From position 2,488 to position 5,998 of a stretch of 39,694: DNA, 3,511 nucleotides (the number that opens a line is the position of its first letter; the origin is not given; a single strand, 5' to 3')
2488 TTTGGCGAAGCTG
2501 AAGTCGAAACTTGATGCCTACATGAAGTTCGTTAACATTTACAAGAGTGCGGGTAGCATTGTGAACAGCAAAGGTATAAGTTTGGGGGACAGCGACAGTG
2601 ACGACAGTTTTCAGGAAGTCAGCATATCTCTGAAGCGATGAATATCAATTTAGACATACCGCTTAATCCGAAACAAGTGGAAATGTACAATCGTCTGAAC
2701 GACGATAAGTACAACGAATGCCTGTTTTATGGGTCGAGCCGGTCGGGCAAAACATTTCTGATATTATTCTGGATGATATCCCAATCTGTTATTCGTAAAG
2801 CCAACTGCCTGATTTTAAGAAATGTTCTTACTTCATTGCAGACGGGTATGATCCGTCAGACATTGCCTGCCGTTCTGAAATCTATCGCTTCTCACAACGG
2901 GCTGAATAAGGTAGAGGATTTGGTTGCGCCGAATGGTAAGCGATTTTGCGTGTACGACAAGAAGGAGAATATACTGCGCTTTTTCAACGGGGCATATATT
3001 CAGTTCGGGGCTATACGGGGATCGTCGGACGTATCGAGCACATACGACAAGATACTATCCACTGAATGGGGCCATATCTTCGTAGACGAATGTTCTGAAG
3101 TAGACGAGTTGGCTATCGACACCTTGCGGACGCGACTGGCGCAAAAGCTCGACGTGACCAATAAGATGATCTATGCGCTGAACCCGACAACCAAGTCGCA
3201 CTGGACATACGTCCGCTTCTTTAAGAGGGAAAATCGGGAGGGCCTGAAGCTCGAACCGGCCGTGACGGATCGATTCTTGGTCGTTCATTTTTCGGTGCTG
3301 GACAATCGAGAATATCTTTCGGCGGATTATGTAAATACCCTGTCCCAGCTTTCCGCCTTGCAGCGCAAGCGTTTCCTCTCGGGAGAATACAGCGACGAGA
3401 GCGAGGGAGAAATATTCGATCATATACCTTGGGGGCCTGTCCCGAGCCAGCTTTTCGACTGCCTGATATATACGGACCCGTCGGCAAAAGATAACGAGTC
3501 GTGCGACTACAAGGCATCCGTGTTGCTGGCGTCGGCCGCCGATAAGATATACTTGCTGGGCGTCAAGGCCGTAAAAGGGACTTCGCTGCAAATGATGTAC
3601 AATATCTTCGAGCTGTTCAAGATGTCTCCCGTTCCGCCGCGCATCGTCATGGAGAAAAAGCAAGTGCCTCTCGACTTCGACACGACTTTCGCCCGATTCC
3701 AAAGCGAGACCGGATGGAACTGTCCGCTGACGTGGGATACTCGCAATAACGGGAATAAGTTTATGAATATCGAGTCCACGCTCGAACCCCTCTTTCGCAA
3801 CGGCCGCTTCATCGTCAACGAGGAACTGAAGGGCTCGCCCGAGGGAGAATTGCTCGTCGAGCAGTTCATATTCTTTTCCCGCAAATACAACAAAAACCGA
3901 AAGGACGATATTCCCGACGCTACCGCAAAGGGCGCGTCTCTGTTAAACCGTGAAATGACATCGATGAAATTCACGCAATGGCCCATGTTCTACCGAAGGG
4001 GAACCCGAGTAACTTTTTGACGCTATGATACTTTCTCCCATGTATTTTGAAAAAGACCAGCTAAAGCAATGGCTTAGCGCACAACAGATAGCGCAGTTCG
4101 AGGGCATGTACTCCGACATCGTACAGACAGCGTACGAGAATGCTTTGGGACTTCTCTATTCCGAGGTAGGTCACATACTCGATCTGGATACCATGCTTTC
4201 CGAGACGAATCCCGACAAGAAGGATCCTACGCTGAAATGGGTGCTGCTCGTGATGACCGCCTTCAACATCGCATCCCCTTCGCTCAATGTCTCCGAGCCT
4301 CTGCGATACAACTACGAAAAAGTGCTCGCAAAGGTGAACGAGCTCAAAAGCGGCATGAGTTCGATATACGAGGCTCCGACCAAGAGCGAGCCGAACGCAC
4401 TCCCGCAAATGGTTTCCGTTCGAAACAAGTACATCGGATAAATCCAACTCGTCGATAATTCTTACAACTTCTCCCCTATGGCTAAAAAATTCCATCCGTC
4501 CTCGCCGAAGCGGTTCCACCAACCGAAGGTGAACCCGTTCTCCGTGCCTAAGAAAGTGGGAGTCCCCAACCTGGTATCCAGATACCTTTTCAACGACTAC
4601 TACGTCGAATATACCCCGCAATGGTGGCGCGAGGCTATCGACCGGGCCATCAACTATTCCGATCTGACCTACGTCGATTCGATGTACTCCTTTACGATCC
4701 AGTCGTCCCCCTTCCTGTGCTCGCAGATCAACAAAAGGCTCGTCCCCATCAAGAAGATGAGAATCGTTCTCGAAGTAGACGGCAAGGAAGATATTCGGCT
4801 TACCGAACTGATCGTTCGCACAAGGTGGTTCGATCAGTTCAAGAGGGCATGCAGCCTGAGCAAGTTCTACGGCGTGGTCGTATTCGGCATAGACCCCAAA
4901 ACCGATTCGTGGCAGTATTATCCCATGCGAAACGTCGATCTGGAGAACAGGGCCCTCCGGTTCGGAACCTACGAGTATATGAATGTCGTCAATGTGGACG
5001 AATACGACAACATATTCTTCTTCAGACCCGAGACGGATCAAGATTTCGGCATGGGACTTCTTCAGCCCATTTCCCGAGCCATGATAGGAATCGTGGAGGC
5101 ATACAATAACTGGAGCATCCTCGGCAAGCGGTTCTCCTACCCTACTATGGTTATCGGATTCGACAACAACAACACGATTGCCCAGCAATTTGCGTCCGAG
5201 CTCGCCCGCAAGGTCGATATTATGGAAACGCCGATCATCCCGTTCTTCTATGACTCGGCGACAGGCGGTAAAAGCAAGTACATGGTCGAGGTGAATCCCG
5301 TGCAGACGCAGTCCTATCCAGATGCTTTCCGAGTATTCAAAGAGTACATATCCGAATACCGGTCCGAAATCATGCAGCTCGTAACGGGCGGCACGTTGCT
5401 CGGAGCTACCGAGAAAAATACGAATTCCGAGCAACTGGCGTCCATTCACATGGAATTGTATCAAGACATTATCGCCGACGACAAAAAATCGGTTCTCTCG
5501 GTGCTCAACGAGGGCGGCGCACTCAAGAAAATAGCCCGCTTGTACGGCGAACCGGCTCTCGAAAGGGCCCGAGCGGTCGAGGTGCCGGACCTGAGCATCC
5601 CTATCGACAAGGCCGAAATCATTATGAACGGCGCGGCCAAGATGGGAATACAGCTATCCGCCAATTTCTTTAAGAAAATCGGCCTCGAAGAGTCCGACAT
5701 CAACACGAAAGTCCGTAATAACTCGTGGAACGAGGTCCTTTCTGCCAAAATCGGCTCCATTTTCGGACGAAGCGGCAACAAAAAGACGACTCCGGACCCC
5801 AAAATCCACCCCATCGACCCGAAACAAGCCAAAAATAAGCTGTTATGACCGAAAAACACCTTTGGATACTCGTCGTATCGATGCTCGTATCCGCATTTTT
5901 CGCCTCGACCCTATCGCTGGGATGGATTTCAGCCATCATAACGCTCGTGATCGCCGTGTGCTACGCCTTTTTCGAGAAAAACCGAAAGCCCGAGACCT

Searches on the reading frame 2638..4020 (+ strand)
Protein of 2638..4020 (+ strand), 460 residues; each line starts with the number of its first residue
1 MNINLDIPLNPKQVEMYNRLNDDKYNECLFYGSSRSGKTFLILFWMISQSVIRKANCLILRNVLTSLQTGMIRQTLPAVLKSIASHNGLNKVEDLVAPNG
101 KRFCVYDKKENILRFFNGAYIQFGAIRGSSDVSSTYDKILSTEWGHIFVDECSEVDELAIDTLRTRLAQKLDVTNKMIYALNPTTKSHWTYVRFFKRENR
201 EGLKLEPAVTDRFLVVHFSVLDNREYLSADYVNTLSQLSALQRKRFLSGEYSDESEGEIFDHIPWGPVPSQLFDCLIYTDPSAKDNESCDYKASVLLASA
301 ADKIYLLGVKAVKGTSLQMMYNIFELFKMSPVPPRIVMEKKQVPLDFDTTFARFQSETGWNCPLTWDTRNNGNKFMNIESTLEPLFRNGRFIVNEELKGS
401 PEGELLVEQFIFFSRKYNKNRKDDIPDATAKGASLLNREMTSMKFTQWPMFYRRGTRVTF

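Call 15: search_protein_families(library=phrogs, proteins=[window:2638-4020:+], max_evalue=0.001)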
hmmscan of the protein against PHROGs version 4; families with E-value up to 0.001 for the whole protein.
window:2638-4020:+ (460 aa): 4 families
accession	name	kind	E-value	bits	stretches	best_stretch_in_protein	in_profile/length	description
phrog_979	-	head and packaging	1.7e-26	94.1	1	7-307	152-472/642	terminase large subunit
phrog_2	-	head and packaging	1e-20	75.1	1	7-261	262-462/807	terminase large subunit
phrog_38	-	head and packaging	4.4e-17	63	1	255-444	523-711/760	terminase large subunit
phrog_3717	-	head and packaging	2.2e-07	31.6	1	10-200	8-181/277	terminase large subunit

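Call 32: find_related_loci(query=window:2638-4020:+, collection=genome_contigs, flank=10000)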
Query window:2638-4020:+ (460 aa) in genome_contigs; peptide patterns used: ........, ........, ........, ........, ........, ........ (x = any residue, [..] = any of these).
26 stretches matched a pattern, but none encodes a relative of the query by tblastn (E <= 1e-3).

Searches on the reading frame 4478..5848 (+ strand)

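Call 15: search_protein_families(library=phrogs, proteins=[window:4478-5848:+], max_evalue=0.001)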
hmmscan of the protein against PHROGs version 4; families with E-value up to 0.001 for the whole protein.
window:4478-5848:+ (456 aa): 1 family
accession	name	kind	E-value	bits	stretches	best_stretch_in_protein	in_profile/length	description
phrog_113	-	head and packaging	9.6e-06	25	1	84-359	86-366/1272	portal protein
